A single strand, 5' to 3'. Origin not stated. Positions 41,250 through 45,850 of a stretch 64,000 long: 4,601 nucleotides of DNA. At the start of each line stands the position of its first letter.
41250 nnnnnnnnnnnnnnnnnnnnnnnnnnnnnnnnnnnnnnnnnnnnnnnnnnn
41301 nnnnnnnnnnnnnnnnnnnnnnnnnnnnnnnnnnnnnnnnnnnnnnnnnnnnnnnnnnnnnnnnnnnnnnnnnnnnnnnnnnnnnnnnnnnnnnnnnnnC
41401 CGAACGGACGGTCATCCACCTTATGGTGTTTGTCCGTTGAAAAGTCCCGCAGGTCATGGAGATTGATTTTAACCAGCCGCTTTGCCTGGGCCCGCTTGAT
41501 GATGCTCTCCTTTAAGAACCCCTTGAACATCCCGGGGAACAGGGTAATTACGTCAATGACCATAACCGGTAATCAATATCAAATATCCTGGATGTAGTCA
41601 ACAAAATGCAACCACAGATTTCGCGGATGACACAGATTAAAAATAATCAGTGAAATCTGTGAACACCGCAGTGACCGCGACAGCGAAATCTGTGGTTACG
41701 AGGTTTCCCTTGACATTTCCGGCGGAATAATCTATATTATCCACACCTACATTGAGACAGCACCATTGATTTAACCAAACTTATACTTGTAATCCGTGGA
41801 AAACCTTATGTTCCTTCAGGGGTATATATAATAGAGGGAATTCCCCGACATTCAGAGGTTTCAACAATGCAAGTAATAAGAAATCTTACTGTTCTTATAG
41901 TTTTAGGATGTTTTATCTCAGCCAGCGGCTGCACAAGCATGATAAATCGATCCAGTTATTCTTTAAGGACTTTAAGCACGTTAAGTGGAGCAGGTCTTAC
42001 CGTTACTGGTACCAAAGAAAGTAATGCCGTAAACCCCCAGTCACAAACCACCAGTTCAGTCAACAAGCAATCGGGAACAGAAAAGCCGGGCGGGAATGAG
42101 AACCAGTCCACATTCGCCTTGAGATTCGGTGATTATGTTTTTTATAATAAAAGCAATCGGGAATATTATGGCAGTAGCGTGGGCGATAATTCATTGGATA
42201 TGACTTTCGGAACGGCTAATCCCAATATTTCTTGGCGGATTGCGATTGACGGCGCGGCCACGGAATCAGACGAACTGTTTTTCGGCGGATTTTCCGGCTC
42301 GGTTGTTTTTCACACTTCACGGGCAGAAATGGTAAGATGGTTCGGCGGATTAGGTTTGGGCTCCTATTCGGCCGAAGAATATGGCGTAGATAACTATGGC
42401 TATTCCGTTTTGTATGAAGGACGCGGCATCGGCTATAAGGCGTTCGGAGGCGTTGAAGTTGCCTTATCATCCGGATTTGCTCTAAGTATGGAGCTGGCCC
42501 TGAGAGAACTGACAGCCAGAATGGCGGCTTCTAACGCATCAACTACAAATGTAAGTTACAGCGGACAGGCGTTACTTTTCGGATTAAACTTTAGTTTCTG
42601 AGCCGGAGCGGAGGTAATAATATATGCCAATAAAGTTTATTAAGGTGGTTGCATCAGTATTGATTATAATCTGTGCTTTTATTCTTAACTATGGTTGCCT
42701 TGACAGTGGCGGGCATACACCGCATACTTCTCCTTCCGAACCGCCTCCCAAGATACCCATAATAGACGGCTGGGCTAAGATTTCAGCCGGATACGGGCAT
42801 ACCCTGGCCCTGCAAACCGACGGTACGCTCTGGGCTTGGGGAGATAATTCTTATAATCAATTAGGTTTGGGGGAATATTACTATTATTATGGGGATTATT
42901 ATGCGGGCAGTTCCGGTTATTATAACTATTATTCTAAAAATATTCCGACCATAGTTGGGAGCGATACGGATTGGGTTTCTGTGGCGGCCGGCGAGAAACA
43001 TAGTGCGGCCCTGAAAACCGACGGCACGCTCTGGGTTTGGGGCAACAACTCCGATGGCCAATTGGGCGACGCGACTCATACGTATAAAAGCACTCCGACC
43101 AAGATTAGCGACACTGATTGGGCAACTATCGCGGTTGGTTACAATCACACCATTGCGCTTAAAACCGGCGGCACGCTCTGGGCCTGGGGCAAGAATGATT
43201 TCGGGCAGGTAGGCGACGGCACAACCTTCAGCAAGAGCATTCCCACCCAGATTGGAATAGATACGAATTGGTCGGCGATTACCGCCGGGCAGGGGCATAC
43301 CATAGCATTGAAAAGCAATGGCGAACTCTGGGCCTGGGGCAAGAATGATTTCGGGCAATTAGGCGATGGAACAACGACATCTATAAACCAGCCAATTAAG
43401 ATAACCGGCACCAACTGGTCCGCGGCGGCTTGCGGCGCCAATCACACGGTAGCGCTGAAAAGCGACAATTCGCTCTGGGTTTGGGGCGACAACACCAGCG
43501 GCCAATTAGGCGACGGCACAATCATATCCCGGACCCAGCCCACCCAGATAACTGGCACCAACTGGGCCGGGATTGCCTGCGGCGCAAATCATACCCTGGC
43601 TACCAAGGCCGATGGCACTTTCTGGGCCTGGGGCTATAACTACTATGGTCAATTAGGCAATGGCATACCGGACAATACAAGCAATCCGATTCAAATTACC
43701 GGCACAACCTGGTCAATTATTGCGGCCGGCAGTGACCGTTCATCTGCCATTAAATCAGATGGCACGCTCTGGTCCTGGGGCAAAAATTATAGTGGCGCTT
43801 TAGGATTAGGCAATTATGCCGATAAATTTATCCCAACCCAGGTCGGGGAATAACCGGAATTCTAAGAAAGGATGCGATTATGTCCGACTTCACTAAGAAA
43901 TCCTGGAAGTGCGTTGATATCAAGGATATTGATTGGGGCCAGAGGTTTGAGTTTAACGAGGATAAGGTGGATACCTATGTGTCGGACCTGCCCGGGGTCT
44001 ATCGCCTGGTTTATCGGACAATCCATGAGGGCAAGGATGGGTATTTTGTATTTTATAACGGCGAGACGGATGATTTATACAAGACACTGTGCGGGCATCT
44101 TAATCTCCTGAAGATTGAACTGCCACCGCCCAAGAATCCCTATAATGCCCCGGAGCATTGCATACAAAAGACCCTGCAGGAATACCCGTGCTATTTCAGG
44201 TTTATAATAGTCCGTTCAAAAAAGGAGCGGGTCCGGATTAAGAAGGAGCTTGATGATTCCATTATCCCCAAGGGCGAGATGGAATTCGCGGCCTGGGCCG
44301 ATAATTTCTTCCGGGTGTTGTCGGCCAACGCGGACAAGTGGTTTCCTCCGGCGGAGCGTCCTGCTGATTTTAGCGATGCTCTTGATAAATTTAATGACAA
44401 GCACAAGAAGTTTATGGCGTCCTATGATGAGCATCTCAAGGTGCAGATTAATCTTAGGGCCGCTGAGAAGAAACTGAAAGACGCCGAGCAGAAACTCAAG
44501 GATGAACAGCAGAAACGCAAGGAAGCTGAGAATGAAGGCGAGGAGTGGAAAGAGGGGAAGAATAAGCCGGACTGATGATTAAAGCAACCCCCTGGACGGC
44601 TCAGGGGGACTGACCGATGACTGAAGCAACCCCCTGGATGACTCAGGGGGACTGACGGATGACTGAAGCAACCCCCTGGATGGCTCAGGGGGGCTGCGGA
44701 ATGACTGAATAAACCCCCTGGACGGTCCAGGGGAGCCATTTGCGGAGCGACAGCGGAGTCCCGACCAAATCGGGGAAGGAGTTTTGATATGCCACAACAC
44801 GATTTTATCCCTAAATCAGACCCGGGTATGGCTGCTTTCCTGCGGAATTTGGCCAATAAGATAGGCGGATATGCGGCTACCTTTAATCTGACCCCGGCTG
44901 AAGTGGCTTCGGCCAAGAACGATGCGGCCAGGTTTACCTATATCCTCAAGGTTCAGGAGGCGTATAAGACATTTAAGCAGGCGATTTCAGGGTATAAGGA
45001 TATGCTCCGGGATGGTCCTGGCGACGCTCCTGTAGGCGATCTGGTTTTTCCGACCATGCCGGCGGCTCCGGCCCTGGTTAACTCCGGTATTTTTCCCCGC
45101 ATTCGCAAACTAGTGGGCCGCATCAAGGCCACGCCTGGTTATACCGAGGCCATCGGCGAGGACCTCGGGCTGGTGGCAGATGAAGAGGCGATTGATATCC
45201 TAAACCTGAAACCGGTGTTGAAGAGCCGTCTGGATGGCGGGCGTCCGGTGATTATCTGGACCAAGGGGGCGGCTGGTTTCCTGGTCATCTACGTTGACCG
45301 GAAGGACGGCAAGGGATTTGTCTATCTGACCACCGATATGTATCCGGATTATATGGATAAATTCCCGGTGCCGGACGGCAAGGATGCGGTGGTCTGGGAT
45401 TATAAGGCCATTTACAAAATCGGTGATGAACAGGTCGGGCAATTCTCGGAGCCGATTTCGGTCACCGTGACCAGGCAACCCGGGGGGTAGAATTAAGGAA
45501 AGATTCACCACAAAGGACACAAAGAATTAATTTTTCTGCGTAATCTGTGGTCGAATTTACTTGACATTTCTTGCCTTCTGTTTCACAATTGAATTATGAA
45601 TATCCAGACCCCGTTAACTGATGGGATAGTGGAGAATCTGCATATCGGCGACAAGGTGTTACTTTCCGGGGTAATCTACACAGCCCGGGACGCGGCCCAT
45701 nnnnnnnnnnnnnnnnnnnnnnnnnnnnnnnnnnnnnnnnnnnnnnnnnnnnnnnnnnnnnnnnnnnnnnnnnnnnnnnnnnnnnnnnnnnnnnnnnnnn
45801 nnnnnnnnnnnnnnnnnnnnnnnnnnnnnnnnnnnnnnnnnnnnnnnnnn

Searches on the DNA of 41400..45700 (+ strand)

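Call 26: search_rna_families(source=window, start=41400, end=45700, threshold=evalue, max_evalue=5)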
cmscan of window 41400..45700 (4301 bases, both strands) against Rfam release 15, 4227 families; matches with E-value up to 5: 3.
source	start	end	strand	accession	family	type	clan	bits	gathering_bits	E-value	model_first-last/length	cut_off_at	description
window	44667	44737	-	RF01940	hvt-mir-H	Gene; miRNA;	-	23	96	0.086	1-64/64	no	hvt-mir-H9 microRNA precursor family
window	44410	44604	-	RF02091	DAOA-AS1_2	Gene; lncRNA;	-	18.3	43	0.41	1-205/205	no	DAOA antisense RNA 1 conserved region 2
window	43090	43134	-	RF00275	SNORD56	Gene; snRNA; snoRNA; CD-box;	-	18.2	36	4.6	1-71/71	no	Small nucleolar RNA SNORD56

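Call 97: search_rna_families(sources=[L100, L106, L115, L117, L118, L119, L155, L163, L169, L101, L012, L015, L021, L030, L060, L045, L083], threshold=evalue, max_evalue=0.1)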
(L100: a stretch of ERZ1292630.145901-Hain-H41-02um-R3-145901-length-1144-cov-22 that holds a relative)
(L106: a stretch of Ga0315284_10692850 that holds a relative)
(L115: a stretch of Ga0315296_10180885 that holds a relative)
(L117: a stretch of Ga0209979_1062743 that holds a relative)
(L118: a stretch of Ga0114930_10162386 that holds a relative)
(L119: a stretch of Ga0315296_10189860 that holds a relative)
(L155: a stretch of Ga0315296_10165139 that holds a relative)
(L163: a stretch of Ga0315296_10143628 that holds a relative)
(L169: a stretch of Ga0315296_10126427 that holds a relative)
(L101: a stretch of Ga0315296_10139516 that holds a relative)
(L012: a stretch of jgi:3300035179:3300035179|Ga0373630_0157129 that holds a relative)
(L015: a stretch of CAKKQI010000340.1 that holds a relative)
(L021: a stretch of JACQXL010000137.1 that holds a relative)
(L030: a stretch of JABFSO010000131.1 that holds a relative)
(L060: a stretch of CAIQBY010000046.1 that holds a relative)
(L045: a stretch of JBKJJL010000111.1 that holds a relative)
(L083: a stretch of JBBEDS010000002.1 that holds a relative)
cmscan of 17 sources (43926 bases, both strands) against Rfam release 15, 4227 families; matches with E-value up to 0.1: 4.
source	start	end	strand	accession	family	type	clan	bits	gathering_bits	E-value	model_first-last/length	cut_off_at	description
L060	58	140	+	RF00029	Intron_gpII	Intron;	-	41.3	40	7.3e-05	1-77/77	no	Group II catalytic intron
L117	14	128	+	RF03404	mir-1298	Gene; miRNA;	-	29.6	70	0.049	1-104/104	no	mir-1298 microRNA precursor family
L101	105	175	+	RF03975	mir-5881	Gene; miRNA;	-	25.9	87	0.058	1-67/67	no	mir-5881 microRNA precursor family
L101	103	172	-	RF03975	mir-5881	Gene; miRNA;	-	25.8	87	0.064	1-67/67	no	mir-5881 microRNA precursor family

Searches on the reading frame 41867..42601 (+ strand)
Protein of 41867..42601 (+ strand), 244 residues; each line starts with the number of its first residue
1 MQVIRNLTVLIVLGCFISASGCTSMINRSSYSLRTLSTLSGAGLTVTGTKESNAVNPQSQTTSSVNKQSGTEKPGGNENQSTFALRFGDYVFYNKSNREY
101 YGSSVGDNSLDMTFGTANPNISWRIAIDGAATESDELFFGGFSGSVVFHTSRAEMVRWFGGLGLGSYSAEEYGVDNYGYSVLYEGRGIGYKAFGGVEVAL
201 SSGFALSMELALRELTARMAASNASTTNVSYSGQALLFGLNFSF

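Call 3: search_protein_families(library=pfam, proteins=[window:41867-42601:+], max_evalue=0.1)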
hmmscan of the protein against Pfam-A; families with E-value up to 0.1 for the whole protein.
window:41867-42601:+ (244 aa): 0 families

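Call 6: search_protein_families(library=ncbifam, proteins=[window:41867-42601:+], max_evalue=1)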
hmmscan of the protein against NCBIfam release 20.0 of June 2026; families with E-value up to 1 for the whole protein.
window:41867-42601:+ (244 aa): 0 families

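Call 7: search_protein_families(library=padloc, proteins=[window:41867-42601:+], max_evalue=1)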
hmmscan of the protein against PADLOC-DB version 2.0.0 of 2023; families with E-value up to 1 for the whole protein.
window:41867-42601:+ (244 aa): 0 families

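Call 8: search_protein_families(library=phrogs, proteins=[window:41867-42601:+], max_evalue=1)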
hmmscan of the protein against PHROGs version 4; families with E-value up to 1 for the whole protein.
window:41867-42601:+ (244 aa): 0 families

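Call 52: find_related_loci(query=window:41867-42601:+, collection=metagenome_contigs, flank=8000)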
Query window:41867-42601:+ (244 aa) in metagenome_contigs; peptide patterns used: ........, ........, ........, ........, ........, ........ (x = any residue, [..] = any of these).
177 stretches matched a pattern, but none encodes a relative of the query by tblastn (E <= 1e-3).

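Call 83: find_encoding_contigs(protein=window:41867-42601:+, flank=6000, max_places=6)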
Protein window:41867-42601:+ (244 aa): 1 contig read that carries it; 1 place shown.
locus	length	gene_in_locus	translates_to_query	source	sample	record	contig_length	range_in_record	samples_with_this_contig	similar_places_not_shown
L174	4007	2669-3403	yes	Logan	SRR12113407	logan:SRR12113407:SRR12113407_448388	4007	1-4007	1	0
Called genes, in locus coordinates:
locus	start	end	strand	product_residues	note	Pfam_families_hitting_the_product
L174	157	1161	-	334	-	PF05496:RuvB_N, PF00004:AAA, PF07726:AAA_3 (faint), PF07728:AAA_5 (faint), PF17864:AAA_lid_4, PF05491:WHD_RuvB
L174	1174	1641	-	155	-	PF01245:Ribosomal_L19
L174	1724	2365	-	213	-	PF01746:tRNA_m1G_MT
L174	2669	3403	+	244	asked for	-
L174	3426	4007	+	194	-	?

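Call 87: search_protein_families(library=pfam, proteins=[window:41867-42601:+], max_evalue=10)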
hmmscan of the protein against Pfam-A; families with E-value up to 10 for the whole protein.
window:41867-42601:+ (244 aa): 0 families

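Call 88: search_solved_structures(query=window:41867-42601:+, max_evalue=10)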
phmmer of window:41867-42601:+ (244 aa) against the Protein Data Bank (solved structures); distinct sequences matched with E-value up to 10: 1.
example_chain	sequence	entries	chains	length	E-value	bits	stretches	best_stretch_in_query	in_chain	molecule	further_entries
3q7y_A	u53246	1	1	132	4.2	10.2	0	107-130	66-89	De novo designed beta-trefoil architecture with symmetric primary structure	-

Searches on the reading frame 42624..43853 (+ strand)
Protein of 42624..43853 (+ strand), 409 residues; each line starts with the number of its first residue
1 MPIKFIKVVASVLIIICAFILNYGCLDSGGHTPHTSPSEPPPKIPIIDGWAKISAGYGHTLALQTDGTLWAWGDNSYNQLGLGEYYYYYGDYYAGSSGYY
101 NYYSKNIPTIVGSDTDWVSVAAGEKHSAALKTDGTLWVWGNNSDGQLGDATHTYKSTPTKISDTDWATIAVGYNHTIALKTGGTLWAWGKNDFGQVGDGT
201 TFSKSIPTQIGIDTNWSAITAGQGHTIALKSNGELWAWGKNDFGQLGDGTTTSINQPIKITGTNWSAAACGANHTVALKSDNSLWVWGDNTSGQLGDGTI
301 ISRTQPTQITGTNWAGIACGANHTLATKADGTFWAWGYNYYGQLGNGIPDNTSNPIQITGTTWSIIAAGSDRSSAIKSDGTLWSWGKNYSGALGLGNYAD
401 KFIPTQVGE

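Call 3: search_protein_families(library=pfam, proteins=[window:42624-43853:+], max_evalue=0.1)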
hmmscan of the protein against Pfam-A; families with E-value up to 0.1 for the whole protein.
window:42624-43853:+ (409 aa): 6 families
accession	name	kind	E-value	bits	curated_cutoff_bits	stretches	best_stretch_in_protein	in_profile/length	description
PF25390.1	WD40_RLD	-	1.8e-90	304.4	150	1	41-359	22-346/363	RCC1-like domain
PF00415.24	RCC1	-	8.7e-84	276.4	21.7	7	232-278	1-50/50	Regulator of chromosome condensation (RCC1) repeat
PF13540.12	RCC1_2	-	3.6e-71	233.8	22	7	118-146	2-30/30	Regulator of chromosome condensation (RCC1) repeat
PF25384.1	Alsin_RLD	-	3.7e-23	82.9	100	5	284-361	244-320/405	Alsin RCC1-like domain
PF11259.13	DUF3060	-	0.0051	16.9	23.1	0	258-290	8-40/58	Protein of unknown function (DUF3060)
PF12971.12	NAGLU_N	-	0.058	13.7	28.3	0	253-274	36-57/82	Alpha-N-acetylglucosaminidase (NAGLU) N-terminal domain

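Call 6: search_protein_families(library=ncbifam, proteins=[window:42624-43853:+], max_evalue=1)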
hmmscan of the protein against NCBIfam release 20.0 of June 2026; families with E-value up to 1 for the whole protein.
window:42624-43853:+ (409 aa): 0 families

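Call 7: search_protein_families(library=padloc, proteins=[window:42624-43853:+], max_evalue=1)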
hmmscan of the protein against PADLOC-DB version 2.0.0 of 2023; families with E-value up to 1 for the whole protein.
window:42624-43853:+ (409 aa): 0 families

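Call 8: search_protein_families(library=phrogs, proteins=[window:42624-43853:+], max_evalue=1)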
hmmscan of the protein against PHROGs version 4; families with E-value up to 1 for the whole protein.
window:42624-43853:+ (409 aa): 9 families
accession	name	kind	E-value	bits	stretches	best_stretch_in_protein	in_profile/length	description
phrog_7220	-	DNA, RNA and nucleotide metabolism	9.9e-85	286.4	3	119-352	85-318/1734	regulator of chromosome condensation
phrog_4219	-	DNA, RNA and nucleotide metabolism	9.2e-59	200.6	3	219-400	543-736/867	regulator of chromosome condensation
phrog_16766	-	DNA, RNA and nucleotide metabolism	7.9e-45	154.7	3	100-356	71-333/763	regulator of chromosome condensation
phrog_11922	-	tail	1.4e-09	38.2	3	229-363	44-183/870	tail protein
phrog_20500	-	tail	3e-08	32.7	3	164-313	1077-1230/1365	tail protein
phrog_33662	-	unknown function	2.7e-05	25.3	1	162-186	41-65/68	-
phrog_13857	-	tail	0.0016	18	1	216-291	662-727/743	tail protein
phrog_1525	-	unknown function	0.011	17.1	1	155-186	29-60/75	-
phrog_15419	-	unknown function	0.094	13.6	0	182-213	27-53/56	-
